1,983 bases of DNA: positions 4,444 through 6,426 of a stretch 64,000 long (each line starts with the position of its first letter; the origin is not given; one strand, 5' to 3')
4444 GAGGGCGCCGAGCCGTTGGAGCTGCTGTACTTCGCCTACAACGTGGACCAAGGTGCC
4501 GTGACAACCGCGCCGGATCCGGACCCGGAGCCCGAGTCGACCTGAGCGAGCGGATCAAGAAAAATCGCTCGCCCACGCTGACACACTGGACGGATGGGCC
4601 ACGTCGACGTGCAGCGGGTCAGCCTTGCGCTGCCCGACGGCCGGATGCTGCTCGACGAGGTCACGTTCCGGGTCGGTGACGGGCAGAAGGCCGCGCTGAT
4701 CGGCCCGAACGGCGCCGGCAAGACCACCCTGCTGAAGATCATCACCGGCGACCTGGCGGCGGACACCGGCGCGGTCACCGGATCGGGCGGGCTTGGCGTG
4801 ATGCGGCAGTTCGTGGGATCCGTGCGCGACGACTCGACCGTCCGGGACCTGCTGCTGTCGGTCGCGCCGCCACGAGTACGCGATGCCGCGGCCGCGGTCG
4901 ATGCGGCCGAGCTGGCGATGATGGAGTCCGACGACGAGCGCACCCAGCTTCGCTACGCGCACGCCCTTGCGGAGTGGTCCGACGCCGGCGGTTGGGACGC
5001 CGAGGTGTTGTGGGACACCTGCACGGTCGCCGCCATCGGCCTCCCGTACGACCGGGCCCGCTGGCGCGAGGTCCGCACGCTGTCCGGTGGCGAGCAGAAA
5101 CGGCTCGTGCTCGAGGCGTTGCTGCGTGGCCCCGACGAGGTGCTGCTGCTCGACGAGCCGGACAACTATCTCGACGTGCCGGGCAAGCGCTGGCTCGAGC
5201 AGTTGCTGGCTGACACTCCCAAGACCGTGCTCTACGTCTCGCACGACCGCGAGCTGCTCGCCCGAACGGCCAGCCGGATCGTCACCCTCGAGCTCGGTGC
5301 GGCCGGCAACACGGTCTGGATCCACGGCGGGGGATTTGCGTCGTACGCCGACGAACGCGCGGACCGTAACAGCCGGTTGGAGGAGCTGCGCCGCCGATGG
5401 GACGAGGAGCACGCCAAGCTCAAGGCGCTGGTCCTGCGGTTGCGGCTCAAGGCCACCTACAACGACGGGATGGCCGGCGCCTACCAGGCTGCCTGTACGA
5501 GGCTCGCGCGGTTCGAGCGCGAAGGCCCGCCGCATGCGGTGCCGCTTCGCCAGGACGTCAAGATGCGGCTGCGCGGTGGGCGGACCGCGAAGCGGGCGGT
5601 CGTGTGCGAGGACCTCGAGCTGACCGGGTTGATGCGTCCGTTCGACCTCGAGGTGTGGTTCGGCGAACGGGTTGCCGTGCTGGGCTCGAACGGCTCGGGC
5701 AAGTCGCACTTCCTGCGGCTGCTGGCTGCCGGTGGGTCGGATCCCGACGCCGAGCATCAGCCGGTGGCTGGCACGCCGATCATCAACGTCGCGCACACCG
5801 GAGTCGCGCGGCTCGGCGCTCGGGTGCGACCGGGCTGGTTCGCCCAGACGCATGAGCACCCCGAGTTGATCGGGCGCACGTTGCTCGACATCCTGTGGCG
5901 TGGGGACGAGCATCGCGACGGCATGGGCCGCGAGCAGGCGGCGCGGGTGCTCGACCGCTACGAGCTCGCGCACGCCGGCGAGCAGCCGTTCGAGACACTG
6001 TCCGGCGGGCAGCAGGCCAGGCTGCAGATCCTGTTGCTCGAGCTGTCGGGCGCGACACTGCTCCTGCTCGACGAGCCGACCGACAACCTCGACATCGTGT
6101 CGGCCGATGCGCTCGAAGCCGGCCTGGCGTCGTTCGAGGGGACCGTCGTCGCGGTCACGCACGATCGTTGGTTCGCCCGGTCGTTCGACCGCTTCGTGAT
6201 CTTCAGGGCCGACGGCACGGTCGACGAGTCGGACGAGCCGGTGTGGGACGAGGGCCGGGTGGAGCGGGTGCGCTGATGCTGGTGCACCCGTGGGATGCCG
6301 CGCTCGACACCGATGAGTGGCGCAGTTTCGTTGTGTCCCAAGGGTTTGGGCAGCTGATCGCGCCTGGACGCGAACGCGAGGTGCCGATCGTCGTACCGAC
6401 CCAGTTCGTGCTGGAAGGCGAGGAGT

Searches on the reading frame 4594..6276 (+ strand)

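Call 9: search_protein_families(library=pfam, proteins=[window:4594-6276:+], max_evalue=0.001)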
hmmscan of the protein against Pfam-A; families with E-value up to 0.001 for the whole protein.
window:4594-6276:+ (560 aa): 9 families
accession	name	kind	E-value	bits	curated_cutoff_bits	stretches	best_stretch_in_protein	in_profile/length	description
PF00005.33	ABC_tran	-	2.6e-36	125.7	25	2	20-190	1-136/137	ABC transporter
PF13304.12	AAA_21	-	3.1e-17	64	27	2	91-218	189-299/304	AAA domain, putative AbiEii toxin, Type IV TA system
PF02463.25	SMC_N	-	1.1e-07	32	40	0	32-50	26-44/220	RecF/RecN/SMC N terminal domain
PF05729.18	NACHT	-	1.3e-05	25.5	26.7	0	34-58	4-28/167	NACHT domain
PF13555.12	AAA_29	-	1.9e-05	24.8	27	0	23-47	15-39/61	P-loop containing region of AAA domain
PF13401.12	AAA_22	-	3.1e-05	24.7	27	0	34-204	9-104/130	AAA domain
PF01935.23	DUF87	-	0.00018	22.2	23.2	0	350-380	16-46/220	Helicase HerA, central domain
PF03193.22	RsgA_GTPase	-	0.00032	21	30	0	30-68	106-144/174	RsgA GTPase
PF13476.12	AAA_23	-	0.0005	21.2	27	0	33-51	22-40/201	AAA domain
